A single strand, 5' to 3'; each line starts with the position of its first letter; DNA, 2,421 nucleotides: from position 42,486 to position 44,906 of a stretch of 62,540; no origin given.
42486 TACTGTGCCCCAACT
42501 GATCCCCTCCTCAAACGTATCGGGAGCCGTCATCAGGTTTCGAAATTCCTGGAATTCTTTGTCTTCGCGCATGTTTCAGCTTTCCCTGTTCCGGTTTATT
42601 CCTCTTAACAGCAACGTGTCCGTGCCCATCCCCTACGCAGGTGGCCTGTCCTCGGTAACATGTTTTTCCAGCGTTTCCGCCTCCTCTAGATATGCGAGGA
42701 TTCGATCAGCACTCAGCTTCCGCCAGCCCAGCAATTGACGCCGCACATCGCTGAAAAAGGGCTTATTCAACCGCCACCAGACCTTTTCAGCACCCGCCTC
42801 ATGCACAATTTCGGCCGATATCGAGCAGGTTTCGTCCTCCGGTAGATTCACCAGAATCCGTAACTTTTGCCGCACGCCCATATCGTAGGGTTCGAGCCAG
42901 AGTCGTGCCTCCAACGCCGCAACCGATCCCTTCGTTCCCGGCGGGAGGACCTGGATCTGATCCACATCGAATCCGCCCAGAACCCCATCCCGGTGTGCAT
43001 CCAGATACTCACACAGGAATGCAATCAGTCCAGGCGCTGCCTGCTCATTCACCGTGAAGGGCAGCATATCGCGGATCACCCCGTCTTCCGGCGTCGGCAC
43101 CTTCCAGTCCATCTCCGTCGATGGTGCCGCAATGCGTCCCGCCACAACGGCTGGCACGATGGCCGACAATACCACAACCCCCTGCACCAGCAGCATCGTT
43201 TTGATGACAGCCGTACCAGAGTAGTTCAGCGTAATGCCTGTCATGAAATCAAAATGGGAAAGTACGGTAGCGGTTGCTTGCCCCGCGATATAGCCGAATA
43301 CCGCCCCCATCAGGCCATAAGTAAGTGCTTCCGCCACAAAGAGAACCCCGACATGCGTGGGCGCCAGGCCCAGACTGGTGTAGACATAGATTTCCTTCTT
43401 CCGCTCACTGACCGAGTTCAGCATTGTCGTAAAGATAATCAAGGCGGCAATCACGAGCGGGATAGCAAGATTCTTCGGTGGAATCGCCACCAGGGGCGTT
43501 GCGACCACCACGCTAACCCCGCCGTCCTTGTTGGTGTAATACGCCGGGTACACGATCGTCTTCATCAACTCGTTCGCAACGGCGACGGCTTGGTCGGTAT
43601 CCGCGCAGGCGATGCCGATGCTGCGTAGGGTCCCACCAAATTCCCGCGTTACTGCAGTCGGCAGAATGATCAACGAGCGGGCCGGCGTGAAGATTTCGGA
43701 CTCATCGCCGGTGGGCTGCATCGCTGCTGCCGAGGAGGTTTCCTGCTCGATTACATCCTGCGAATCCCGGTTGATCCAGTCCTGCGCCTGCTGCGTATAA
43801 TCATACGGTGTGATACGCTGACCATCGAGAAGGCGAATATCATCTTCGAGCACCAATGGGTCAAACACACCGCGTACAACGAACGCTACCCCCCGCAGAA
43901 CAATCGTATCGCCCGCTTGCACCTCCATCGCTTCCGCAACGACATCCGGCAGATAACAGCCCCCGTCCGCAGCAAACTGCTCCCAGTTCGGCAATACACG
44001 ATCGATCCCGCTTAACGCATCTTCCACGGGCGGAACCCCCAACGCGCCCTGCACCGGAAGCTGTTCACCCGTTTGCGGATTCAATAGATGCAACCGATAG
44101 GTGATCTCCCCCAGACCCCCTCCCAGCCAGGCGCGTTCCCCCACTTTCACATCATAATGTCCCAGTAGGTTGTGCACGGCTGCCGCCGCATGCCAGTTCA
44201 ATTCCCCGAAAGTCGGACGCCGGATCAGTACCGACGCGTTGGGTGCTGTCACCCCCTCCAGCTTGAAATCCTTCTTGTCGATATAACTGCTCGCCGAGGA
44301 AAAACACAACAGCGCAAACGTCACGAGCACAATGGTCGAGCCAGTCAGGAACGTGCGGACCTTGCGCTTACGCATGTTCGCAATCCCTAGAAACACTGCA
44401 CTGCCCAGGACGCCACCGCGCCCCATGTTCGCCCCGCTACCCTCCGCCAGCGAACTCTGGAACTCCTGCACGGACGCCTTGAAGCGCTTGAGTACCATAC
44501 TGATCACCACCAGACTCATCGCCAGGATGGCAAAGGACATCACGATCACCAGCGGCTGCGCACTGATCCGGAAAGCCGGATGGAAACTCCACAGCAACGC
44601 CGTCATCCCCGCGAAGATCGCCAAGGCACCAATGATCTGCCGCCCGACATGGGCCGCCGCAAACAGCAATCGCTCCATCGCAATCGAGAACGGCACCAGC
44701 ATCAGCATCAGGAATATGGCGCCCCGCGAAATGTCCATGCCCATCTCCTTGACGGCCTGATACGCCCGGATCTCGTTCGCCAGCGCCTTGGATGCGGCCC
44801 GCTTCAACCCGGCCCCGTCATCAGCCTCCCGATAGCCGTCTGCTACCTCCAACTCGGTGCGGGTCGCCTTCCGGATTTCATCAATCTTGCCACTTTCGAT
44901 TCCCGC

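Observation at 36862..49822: Eight-gene, ~13-kb operon built from MacB/FtsX-type ABC parts plus unusual partners, matching no system I can name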

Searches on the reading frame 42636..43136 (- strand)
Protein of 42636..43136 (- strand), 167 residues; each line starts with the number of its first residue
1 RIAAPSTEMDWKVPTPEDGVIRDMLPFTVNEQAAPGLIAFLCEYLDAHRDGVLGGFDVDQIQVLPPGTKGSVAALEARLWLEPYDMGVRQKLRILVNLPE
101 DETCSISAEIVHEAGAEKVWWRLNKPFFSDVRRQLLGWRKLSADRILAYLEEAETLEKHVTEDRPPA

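Call 78: search_protein_families(library=padloc, proteins=[window:42636-43136:-], max_evalue=10)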
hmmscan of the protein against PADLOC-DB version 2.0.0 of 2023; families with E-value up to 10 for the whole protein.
window:42636-43136:- (167 aa): 0 families

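Call 106: search_solved_structures(query=A8, max_evalue=10, show_alignments=2)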
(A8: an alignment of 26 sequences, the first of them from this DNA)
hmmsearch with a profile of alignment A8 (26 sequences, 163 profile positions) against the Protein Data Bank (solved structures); distinct sequences matched with E-value up to 10: 1.
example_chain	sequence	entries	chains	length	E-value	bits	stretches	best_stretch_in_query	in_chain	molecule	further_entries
28nt_Q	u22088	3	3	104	0.99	12.2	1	78-118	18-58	Large ribosomal subunit protein bL21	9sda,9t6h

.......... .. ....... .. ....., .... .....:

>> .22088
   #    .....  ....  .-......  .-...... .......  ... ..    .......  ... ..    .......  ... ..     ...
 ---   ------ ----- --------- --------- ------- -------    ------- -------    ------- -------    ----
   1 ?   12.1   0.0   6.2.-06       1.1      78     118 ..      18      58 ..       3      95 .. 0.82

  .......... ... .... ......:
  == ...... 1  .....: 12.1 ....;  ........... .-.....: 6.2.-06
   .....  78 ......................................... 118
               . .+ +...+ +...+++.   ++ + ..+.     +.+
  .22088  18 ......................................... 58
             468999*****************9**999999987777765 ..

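Call 107: search_protein_families(library=pfam, alignment_id=A8, max_evalue=1)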
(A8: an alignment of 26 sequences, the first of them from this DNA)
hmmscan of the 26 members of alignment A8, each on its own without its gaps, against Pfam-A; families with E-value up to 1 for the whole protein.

A. member 1, seq(167 aa): 0 families

B. families by the number of members that match (of 26 scanned): 3 families
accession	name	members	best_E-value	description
PF06761.17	IcmF-related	1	0.049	Intracellular multiplication and human macrophage-killing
PF19715.4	DUF6210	1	0.094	Family of unknown function (DUF6210)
PF00171.27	Aldedh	1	0.25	Aldehyde dehydrogenase family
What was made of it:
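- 42636..43133 (-): G cytoplasmic C-terminal domain (residues 1541-1706), an orphan conserved domain. It has no Pfam, PDB or PADLOC match (calls 78, 106, 107).
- G's C-terminal domain alone gives no PADLOC, Pfam or PDB hit (calls 78, 106, 107).
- Tried and rejected: Pfam found nothing for the C-terminal domain (call 107).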

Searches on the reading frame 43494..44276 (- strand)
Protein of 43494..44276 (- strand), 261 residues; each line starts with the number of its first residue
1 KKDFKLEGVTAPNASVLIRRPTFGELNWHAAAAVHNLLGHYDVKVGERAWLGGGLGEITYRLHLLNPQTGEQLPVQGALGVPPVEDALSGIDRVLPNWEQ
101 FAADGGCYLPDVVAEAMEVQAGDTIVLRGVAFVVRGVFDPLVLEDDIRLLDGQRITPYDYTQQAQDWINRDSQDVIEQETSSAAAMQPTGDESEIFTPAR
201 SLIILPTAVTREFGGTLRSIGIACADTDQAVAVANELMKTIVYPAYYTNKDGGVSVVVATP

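Call 78: search_protein_families(library=padloc, proteins=[window:43494-44276:-], max_evalue=10)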
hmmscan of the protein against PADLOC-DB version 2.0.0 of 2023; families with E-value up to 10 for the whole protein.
window:43494-44276:- (261 aa): 1 family
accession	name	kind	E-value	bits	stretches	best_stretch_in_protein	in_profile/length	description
PDLC01991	CARF_m8--CARF_LolE_TM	-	1.2e-08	31.6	1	71-179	269-377/810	-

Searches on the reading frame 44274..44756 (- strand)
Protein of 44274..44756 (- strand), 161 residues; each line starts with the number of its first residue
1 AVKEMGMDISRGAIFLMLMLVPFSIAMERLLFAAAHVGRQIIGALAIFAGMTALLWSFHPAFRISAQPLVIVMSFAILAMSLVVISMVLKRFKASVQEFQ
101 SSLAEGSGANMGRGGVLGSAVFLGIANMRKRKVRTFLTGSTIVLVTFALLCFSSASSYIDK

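Call 78: search_protein_families(library=padloc, proteins=[window:44274-44756:-], max_evalue=10)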
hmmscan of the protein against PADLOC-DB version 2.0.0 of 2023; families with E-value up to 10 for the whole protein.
window:44274-44756:- (161 aa): 2 families
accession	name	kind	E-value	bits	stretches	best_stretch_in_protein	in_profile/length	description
PDLC01991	CARF_m8--CARF_LolE_TM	-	4.4e-05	19.8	1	10-156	74-207/810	-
PDLC00691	Effector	-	1.6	6.6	1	23-91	11-78/176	2TM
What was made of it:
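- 44484..44732 (-): G extra 3-TM cluster (residues 1008-1090) with the family's most conserved motif, PF..AMERL. The cluster matches positions 74-207 of PADLOC profile PDLC01991 (call 78).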
